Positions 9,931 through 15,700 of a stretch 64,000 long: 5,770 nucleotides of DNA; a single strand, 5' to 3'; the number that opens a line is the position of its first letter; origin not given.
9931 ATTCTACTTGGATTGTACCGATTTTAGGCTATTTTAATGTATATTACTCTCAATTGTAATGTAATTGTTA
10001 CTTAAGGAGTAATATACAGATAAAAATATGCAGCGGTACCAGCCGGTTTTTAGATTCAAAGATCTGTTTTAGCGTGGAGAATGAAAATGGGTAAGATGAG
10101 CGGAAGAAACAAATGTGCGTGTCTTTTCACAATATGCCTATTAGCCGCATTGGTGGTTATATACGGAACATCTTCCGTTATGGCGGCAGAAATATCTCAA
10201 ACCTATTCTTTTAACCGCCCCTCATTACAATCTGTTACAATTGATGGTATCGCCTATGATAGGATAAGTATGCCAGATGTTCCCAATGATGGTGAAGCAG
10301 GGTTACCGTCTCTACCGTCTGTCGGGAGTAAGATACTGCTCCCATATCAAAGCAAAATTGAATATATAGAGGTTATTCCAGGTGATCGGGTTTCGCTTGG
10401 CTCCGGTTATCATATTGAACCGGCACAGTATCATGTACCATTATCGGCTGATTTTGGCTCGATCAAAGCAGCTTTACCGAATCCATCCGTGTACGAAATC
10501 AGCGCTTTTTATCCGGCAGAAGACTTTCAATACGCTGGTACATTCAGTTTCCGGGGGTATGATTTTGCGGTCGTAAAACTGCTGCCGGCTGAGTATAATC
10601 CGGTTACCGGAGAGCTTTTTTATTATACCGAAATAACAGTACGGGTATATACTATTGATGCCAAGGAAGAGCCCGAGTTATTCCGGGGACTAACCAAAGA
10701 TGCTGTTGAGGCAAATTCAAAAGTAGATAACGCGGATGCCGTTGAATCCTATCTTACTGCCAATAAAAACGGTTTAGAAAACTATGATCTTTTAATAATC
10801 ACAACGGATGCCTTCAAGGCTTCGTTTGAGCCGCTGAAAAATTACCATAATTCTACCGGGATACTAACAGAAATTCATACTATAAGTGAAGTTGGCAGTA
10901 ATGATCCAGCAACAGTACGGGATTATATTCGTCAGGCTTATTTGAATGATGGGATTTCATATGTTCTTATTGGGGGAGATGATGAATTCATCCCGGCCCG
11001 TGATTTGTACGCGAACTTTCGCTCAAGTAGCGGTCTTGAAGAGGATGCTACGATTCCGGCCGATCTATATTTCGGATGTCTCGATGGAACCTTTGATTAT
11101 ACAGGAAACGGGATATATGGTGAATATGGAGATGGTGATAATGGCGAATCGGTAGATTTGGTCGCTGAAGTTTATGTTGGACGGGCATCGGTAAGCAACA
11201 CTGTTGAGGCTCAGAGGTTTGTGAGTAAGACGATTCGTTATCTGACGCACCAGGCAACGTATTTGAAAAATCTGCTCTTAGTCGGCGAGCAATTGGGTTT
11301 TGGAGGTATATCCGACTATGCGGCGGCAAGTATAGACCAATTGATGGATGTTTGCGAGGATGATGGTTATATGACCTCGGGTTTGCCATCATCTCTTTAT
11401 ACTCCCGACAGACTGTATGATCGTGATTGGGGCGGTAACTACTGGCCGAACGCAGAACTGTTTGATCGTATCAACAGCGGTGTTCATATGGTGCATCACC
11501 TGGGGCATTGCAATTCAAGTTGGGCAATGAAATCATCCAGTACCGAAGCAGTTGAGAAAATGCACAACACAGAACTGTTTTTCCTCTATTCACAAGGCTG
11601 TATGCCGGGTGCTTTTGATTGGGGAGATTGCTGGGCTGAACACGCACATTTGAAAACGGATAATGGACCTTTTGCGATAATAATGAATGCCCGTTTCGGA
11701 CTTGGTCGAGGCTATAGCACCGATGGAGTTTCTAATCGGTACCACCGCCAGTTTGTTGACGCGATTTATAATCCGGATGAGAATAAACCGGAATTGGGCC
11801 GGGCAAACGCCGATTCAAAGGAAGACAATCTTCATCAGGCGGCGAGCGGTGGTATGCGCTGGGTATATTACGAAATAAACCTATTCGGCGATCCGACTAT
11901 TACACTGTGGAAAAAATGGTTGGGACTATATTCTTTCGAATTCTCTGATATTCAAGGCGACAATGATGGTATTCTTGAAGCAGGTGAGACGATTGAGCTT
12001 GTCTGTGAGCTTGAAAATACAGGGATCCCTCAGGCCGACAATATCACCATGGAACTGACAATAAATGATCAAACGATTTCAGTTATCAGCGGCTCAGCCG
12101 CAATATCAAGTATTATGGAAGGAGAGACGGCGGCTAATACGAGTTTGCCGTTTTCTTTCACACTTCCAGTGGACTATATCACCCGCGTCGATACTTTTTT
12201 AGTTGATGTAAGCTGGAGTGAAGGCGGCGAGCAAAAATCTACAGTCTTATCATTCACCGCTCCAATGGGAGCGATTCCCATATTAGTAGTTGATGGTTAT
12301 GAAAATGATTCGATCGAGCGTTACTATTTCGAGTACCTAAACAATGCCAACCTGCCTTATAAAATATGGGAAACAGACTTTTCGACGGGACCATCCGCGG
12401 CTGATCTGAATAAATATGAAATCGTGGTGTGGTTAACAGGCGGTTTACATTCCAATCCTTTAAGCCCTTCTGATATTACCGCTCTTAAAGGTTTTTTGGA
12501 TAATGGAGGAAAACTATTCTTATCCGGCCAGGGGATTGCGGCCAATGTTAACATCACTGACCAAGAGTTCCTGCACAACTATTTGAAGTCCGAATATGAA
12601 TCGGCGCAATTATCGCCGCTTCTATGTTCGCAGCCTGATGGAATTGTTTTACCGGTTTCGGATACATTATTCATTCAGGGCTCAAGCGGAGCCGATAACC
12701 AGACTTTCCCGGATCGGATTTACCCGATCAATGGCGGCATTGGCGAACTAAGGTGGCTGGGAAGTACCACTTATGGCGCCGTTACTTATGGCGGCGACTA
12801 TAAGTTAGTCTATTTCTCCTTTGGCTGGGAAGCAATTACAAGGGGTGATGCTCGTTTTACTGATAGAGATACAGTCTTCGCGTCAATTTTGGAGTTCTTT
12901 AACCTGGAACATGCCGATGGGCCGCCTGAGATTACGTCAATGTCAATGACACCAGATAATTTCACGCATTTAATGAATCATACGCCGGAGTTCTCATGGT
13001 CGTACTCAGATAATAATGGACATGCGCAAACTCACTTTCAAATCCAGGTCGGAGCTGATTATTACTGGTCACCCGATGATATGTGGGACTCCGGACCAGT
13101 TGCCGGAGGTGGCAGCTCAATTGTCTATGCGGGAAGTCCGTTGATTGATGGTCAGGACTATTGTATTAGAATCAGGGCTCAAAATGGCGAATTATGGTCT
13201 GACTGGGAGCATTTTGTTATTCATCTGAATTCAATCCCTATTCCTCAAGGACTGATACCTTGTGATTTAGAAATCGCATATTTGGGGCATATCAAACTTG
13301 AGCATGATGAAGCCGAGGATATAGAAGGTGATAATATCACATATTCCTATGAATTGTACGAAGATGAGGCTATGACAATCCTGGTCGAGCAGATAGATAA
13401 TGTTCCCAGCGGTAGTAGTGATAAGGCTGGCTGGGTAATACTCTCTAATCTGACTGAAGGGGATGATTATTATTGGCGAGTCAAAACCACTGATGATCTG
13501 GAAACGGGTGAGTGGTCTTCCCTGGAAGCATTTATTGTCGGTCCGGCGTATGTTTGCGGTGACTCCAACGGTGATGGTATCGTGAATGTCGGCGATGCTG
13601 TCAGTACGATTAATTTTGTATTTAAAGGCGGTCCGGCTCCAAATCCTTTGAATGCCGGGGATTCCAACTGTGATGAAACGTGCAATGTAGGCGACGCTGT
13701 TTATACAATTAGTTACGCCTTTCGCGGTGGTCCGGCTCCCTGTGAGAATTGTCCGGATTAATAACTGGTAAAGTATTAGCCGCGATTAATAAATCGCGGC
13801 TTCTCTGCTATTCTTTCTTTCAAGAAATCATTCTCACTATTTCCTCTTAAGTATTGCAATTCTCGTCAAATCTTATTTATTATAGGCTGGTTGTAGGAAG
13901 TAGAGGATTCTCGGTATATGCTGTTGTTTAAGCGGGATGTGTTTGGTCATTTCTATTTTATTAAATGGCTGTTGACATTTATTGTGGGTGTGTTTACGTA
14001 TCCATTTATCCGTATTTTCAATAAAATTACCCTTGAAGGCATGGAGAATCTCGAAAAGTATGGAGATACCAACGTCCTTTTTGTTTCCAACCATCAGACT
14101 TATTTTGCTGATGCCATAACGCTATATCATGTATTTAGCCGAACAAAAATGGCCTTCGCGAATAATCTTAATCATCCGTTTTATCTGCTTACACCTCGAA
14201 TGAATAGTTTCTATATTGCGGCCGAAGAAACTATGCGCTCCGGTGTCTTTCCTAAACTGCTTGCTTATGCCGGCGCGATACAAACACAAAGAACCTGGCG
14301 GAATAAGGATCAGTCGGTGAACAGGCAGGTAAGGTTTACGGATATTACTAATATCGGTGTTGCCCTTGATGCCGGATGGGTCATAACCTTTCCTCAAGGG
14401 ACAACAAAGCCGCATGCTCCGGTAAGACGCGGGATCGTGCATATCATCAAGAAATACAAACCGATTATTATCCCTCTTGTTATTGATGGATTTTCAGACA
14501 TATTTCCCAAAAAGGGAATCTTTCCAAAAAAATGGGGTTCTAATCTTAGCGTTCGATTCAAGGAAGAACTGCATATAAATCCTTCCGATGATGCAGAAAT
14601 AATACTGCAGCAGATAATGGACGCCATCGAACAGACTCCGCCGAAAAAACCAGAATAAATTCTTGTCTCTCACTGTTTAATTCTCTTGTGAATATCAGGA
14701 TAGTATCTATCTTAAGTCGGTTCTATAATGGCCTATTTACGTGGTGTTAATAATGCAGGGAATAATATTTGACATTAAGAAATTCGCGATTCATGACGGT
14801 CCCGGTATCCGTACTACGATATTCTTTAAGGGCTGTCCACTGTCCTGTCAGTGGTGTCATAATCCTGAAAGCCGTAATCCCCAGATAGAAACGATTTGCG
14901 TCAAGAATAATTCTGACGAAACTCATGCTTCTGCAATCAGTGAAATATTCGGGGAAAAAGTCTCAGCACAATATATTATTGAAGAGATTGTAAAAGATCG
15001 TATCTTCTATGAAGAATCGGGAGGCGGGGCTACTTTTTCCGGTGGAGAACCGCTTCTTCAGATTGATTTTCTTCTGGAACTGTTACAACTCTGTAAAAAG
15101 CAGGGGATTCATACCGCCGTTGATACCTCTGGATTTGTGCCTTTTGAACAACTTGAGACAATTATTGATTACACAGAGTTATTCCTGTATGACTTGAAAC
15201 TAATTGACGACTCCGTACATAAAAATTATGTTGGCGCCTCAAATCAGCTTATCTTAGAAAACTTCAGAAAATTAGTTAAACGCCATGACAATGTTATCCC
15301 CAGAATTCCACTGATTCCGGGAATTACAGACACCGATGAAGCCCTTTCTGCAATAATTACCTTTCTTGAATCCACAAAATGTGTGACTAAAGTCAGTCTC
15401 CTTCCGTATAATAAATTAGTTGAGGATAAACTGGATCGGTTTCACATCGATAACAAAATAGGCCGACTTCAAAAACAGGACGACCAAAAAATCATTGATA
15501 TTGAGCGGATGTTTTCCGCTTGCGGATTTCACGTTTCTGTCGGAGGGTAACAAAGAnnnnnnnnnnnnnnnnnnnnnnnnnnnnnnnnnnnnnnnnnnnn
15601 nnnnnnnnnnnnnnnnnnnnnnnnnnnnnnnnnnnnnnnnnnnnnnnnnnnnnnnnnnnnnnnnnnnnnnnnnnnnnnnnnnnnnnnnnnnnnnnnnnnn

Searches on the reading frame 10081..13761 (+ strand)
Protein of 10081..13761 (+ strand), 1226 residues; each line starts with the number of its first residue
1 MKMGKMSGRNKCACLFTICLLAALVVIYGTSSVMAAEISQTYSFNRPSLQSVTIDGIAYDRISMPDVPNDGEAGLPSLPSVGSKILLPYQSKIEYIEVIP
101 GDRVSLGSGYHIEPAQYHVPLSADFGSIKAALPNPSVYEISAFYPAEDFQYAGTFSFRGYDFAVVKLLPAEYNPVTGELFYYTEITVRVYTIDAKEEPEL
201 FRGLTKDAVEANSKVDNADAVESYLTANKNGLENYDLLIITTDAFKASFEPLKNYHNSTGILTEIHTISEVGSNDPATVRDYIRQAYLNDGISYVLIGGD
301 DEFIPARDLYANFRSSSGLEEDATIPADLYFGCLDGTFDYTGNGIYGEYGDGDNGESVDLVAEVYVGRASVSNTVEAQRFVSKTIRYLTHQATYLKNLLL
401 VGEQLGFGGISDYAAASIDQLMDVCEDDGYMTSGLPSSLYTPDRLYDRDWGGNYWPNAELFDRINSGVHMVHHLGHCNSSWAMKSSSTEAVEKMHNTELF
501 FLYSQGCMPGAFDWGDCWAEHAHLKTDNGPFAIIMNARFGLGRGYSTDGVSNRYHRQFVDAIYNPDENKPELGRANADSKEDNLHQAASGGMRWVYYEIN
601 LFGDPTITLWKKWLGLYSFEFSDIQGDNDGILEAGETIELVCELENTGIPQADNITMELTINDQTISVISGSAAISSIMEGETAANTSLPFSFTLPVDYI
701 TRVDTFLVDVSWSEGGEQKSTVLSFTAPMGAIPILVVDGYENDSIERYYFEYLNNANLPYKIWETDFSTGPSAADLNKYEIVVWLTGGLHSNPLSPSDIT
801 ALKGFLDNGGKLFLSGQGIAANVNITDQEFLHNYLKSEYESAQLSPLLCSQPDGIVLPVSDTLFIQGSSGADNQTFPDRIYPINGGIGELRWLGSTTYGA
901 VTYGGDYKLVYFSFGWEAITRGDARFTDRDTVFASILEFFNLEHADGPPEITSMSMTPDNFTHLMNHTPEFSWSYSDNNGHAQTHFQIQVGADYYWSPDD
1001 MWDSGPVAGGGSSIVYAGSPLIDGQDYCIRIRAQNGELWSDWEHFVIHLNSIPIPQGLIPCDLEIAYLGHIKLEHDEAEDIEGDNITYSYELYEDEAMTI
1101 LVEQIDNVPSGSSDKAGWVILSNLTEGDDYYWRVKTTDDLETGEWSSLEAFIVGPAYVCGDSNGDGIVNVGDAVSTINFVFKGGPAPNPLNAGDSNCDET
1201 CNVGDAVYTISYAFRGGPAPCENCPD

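Call 18: search_protein_families(library=pfam, proteins=[window:10081-13761:+], max_evalue=0.00001)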
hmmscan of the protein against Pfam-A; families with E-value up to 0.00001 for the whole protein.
window:10081-13761:+ (1226 aa): 3 families
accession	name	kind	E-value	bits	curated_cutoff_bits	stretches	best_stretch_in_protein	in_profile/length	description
PF01364.23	Peptidase_C25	-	1.4e-51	176.4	23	1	238-609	2-374/374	Peptidase family C25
PF25788.1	Ig_Rha78A_N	-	3.3e-15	56.7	27.4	1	964-1045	15-99/105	Rha78A-like, N-terminal immunoglobulin domain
PF08126.16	Propeptide_C25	-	1.4e-13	50.8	22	1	41-198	25-178/205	Propeptide_C25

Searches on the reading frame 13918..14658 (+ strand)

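Call 18: search_protein_families(library=pfam, proteins=[window:13918-14658:+], max_evalue=0.00001)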
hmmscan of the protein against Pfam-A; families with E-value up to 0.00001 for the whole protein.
window:13918-14658:+ (246 aa): 1 family
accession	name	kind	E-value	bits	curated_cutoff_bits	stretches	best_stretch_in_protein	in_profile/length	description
PF01553.26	Acyltransferase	-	1.1e-09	38.6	23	1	36-189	1-131/132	Acyltransferase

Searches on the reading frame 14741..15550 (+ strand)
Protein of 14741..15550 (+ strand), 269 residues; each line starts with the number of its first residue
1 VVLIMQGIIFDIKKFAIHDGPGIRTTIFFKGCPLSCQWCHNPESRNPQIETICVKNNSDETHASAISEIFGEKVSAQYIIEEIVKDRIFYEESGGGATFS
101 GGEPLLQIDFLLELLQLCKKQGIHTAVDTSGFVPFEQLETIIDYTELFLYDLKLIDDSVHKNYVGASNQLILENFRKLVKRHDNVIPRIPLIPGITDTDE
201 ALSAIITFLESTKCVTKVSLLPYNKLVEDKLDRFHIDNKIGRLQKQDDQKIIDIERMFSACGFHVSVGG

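Call 18: search_protein_families(library=pfam, proteins=[window:14741-15550:+], max_evalue=0.00001)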
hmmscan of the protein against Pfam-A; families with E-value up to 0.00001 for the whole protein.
window:14741-15550:+ (269 aa): 2 families
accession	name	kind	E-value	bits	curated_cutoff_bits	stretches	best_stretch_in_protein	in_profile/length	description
PF04055.27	Radical_SAM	-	3.2e-20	73.4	29.5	1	27-199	2-158/166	Radical SAM superfamily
PF13353.11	Fer4_12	-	1.5e-15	58.1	22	1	19-171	2-136/137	4Fe-4S single cluster domain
